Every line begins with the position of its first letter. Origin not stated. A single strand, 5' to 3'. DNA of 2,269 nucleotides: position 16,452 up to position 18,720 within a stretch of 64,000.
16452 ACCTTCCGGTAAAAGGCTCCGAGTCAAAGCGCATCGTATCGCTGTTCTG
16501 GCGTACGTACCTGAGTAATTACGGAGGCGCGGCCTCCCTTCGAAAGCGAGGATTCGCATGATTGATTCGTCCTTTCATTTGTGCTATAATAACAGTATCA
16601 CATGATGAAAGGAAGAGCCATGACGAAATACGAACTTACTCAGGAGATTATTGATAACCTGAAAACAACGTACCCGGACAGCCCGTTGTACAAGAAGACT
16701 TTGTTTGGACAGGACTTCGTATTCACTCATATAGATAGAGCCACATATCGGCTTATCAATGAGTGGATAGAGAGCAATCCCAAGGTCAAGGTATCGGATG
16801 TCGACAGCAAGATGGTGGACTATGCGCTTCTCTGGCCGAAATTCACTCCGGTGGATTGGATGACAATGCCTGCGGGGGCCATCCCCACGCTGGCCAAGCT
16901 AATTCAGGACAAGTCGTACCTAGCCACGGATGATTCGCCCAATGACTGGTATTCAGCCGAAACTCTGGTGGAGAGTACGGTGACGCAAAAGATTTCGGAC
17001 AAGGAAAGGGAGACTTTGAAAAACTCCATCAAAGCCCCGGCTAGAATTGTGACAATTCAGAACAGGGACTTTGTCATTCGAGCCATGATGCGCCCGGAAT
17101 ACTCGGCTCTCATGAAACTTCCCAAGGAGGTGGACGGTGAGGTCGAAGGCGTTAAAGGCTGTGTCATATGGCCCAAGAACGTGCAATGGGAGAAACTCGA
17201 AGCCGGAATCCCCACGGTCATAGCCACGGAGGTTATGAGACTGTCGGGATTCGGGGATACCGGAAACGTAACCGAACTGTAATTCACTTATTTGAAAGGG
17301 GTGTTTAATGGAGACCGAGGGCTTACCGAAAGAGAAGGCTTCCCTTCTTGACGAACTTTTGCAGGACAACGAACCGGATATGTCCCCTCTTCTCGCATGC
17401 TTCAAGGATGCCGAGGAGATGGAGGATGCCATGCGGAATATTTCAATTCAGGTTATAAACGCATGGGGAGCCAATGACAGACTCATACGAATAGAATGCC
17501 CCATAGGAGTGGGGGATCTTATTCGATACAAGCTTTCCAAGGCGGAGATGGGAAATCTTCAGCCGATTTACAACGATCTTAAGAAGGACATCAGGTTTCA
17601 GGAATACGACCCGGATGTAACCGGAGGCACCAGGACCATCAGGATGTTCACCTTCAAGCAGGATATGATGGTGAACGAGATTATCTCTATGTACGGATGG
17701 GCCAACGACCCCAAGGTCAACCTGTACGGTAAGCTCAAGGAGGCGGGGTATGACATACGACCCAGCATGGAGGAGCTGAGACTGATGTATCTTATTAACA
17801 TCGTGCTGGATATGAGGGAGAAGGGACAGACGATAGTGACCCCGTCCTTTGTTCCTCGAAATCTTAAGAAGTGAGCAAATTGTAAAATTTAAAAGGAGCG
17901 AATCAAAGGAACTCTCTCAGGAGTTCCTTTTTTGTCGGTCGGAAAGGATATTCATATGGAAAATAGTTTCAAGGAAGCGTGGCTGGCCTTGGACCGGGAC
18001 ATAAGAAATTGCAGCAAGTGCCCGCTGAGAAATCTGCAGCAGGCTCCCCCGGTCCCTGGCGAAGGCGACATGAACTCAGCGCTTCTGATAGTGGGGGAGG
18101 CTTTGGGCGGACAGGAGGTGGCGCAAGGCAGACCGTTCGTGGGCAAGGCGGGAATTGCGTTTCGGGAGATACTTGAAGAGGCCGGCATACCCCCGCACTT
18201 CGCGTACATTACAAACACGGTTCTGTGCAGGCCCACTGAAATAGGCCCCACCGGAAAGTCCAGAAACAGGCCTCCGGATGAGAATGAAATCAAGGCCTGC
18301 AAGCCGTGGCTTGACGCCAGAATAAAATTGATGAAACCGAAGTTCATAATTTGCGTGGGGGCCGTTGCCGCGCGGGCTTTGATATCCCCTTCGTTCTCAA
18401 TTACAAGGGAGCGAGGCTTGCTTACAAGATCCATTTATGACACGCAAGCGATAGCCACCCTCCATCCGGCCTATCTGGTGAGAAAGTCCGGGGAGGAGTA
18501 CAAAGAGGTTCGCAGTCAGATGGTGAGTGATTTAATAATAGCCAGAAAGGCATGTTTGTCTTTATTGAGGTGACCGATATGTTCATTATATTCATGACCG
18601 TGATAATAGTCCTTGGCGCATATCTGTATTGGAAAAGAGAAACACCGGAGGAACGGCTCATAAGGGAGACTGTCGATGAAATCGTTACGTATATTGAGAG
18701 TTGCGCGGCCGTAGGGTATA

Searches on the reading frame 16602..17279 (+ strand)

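Call 74: search_protein_families(library=phrogs, proteins=[window:16602-17279:+], max_evalue=0.001)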
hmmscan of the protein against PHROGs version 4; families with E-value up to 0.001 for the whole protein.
window:16602-17279:+ (226 aa): 1 family
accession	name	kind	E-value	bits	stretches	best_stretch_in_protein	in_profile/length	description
phrog_29362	-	unknown function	5.8e-06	27.4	0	16-110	93-185/191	-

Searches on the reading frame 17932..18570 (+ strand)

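Call 74: search_protein_families(library=phrogs, proteins=[window:17932-18570:+], max_evalue=0.001)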
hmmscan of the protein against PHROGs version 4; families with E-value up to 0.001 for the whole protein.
window:17932-18570:+ (213 aa): 1 family
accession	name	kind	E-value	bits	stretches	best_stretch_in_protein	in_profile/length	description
phrog_17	-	DNA, RNA and nucleotide metabolism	6.4e-06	25.4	1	48-190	479-624/1445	DNA polymerase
